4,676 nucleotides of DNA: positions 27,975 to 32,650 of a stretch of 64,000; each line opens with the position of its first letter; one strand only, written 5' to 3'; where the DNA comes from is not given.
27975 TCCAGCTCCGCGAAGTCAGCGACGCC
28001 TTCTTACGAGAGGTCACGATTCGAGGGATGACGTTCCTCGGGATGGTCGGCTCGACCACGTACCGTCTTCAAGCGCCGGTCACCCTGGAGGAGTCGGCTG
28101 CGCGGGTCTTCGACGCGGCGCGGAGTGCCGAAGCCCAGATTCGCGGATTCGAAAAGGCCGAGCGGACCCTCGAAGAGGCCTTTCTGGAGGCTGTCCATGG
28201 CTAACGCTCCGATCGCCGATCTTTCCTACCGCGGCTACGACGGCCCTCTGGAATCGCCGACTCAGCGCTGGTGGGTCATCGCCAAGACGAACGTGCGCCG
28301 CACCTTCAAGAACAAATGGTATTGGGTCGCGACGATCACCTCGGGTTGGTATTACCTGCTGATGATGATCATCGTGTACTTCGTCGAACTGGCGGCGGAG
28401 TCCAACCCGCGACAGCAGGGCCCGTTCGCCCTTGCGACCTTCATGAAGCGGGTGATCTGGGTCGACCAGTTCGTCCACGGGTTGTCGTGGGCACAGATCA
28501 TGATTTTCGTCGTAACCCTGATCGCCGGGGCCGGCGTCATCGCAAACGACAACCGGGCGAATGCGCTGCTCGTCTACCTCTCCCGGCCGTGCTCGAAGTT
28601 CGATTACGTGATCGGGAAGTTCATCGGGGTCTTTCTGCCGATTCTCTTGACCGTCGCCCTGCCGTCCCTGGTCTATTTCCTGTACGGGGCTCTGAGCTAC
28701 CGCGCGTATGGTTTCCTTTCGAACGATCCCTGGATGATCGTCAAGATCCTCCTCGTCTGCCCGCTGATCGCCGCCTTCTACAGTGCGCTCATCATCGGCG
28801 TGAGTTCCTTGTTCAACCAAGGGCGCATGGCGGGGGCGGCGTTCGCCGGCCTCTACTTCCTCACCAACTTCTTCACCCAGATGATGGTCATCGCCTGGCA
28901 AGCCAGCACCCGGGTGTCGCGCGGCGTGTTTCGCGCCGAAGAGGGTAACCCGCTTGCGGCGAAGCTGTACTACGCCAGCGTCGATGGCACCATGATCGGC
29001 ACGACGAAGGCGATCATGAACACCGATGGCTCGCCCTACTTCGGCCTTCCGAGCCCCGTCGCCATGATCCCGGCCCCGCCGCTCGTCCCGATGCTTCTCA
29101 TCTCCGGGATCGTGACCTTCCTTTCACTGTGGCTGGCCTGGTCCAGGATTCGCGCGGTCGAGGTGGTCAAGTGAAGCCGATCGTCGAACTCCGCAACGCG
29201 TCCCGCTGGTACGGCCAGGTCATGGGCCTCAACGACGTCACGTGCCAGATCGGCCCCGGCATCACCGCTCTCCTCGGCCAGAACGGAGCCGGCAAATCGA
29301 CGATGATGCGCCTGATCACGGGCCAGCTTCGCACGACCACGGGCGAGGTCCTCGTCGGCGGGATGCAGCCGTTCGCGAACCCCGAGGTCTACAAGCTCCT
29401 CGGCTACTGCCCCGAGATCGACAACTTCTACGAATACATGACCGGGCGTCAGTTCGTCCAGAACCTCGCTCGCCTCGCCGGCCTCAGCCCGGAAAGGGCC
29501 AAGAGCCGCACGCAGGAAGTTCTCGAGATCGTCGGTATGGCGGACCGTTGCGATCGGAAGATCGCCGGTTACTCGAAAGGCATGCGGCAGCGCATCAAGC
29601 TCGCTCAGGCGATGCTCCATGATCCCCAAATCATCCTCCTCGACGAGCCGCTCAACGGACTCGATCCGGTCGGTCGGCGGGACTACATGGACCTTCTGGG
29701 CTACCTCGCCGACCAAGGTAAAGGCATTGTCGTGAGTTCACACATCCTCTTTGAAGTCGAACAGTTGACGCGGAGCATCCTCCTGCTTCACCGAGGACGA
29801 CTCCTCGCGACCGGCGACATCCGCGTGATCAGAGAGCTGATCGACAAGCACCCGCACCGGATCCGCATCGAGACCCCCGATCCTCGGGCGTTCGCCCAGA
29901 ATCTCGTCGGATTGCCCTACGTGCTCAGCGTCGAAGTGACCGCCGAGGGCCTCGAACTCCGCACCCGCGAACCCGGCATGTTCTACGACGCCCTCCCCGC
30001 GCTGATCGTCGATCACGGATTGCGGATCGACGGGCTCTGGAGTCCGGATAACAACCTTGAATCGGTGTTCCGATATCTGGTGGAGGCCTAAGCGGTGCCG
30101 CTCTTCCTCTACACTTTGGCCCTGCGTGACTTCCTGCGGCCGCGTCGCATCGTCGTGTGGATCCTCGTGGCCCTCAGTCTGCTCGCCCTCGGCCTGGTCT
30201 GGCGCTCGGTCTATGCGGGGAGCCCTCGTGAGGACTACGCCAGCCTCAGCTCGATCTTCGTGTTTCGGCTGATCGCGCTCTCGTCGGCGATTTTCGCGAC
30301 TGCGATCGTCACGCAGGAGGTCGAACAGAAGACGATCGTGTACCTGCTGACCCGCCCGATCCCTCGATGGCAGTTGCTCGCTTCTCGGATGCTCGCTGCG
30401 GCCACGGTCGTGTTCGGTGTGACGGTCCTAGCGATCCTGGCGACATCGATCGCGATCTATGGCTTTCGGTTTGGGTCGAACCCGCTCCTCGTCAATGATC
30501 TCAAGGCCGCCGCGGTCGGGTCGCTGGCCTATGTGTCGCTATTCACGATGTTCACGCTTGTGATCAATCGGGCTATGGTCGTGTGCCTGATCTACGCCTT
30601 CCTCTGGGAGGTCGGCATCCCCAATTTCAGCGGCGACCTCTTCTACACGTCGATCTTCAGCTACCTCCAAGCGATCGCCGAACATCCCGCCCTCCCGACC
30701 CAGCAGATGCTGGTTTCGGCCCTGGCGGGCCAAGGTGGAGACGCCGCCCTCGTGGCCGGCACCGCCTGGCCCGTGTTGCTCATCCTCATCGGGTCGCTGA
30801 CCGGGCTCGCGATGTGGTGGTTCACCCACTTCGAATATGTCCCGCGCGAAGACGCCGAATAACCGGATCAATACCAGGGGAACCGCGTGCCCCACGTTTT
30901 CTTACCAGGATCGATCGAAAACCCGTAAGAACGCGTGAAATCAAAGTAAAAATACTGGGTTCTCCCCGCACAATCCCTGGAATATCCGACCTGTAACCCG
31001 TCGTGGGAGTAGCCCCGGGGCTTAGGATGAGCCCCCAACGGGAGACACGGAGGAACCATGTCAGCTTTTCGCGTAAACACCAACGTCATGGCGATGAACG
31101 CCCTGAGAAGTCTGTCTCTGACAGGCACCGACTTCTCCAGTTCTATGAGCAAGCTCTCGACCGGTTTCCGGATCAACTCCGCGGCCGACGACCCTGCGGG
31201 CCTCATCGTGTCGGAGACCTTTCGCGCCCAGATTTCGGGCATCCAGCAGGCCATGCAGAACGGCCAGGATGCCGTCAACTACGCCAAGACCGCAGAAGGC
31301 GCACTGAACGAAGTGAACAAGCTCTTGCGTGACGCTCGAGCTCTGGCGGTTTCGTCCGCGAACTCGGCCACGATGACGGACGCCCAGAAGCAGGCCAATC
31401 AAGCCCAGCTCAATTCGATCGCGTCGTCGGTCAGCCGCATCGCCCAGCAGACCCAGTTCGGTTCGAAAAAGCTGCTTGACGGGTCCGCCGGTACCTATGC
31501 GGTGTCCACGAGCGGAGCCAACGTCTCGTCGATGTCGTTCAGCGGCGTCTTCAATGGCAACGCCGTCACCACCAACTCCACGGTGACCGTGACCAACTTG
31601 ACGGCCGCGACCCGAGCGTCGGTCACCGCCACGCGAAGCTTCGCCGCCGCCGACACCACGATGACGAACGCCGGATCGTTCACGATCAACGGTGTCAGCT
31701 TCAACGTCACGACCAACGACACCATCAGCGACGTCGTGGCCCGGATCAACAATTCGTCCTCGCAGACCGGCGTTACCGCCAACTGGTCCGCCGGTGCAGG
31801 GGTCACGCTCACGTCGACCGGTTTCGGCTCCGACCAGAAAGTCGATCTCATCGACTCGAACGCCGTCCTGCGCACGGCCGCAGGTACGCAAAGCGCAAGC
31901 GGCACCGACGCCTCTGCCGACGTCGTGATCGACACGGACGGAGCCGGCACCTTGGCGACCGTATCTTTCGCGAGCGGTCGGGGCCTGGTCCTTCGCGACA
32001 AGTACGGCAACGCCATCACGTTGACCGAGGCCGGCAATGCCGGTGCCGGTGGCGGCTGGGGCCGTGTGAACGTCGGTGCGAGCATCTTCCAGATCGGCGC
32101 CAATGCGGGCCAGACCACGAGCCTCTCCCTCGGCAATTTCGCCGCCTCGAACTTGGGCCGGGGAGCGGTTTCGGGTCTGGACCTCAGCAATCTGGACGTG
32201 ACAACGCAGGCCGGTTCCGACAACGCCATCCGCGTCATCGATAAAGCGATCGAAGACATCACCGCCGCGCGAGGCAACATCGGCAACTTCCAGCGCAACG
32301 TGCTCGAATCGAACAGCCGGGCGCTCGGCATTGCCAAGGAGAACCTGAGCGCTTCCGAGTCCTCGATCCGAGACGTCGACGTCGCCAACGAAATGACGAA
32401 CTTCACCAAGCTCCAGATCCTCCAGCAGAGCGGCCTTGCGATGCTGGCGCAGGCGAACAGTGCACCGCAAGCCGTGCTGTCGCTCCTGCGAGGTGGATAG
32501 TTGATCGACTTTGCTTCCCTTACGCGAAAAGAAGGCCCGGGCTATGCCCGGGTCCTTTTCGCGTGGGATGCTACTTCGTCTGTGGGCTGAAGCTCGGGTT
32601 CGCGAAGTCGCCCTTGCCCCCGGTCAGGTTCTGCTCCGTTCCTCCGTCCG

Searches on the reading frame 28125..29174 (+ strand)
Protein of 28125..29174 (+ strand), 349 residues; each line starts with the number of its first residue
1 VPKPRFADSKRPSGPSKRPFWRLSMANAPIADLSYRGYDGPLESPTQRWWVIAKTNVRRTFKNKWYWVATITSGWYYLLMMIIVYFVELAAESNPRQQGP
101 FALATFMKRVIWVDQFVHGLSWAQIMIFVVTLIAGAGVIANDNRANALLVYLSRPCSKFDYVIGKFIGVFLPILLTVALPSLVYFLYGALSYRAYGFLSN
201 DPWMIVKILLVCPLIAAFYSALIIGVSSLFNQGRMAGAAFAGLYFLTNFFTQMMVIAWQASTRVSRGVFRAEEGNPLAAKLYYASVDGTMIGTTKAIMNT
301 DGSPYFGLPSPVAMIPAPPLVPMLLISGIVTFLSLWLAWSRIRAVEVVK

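Call 24: search_protein_families(library=pfam, proteins=[window:28125-29174:+], max_evalue=0.001)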
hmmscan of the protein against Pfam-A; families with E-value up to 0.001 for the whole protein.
window:28125-29174:+ (349 aa): 4 families
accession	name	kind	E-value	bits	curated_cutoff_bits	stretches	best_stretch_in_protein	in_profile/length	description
PF12679.13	ABC2_membrane_2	-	3.1e-15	56.6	27.2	1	50-258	1-206/283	ABC-2 family transporter protein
PF13346.12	ABC2_membrane_5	-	0.00044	20.3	25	1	124-251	40-161/205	ABC-2 family transporter protein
PF12698.13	ABC2_membrane_3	-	0.00062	19.4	31.6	1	125-256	170-291/347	ABC-2 family transporter protein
PF12730.13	ABC2_membrane_4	-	0.00072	20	27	0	75-247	16-178/179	ABC-2 family transporter protein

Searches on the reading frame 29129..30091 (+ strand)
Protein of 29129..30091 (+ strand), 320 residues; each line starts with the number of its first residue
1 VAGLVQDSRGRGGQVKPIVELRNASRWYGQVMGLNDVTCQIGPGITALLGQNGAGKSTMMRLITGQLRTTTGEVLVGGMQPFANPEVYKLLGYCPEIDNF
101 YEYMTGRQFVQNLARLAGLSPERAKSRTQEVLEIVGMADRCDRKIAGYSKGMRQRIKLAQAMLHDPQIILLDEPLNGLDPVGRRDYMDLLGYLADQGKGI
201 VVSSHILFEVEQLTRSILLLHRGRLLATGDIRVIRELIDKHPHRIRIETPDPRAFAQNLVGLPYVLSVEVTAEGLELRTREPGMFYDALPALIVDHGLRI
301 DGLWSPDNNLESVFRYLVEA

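Call 24: search_protein_families(library=pfam, proteins=[window:29129-30091:+], max_evalue=0.001)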
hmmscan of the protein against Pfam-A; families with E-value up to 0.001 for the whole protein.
window:29129-30091:+ (320 aa): 4 families
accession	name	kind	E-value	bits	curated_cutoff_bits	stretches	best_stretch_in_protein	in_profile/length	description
PF00005.33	ABC_tran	-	4.2e-25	89.4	25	1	34-176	1-137/137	ABC transporter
PF13304.12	AAA_21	-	2.2e-07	31.7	27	0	145-210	235-303/304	AAA domain, putative AbiEii toxin, Type IV TA system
PF13476.12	AAA_23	-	0.00012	23.3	27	1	33-64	9-40/201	AAA domain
PF03193.22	RsgA_GTPase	-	0.00014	22.2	30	1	33-74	96-137/174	RsgA GTPase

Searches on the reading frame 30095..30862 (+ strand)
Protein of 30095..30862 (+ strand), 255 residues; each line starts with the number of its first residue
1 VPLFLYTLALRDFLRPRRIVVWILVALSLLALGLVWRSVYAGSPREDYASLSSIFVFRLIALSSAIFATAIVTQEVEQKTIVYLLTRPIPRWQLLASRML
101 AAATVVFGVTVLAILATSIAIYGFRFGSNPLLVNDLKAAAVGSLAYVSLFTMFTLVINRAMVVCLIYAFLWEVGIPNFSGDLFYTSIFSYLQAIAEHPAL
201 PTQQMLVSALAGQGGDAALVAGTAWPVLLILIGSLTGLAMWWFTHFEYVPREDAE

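Call 24: search_protein_families(library=pfam, proteins=[window:30095-30862:+], max_evalue=0.001)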
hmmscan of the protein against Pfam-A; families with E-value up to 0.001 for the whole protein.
window:30095-30862:+ (255 aa): 2 families
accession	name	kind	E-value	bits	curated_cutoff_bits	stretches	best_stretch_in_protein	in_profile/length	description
PF12730.13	ABC2_membrane_4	-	3.9e-09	37.2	27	1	17-169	11-173/179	ABC-2 family transporter protein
PF12679.13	ABC2_membrane_2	-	5.4e-08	32.9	27.2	1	55-156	73-166/283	ABC-2 family transporter protein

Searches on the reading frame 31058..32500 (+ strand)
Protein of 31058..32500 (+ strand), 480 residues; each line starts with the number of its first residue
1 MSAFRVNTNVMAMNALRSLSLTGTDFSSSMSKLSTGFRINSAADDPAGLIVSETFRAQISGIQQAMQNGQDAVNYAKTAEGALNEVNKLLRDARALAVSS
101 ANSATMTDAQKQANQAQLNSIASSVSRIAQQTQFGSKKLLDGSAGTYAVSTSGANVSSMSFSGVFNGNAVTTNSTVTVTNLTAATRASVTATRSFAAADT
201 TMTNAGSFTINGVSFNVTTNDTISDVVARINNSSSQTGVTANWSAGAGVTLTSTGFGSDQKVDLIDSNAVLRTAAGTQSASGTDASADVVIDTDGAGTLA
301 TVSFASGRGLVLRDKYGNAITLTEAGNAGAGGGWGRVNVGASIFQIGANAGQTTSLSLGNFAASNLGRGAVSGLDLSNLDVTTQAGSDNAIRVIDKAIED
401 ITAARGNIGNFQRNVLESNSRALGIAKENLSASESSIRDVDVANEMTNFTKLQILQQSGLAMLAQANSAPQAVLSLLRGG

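Call 24: search_protein_families(library=pfam, proteins=[window:31058-32500:+], max_evalue=0.001)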
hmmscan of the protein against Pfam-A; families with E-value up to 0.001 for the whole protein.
window:31058-32500:+ (480 aa): 3 families
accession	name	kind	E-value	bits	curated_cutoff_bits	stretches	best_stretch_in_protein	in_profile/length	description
PF00669.25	Flagellin_N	-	9.1e-31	107.2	26.6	1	6-143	1-137/139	Bacterial flagellin N-terminal helical region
PF00700.27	Flagellin_C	-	4.5e-24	85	23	1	392-477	2-86/86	Bacterial flagellin C-terminal helical region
PF07196.18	Flagellin_IN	-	1.7e-07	31.7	22.7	1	207-254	1-54/55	Flagellin hook IN motif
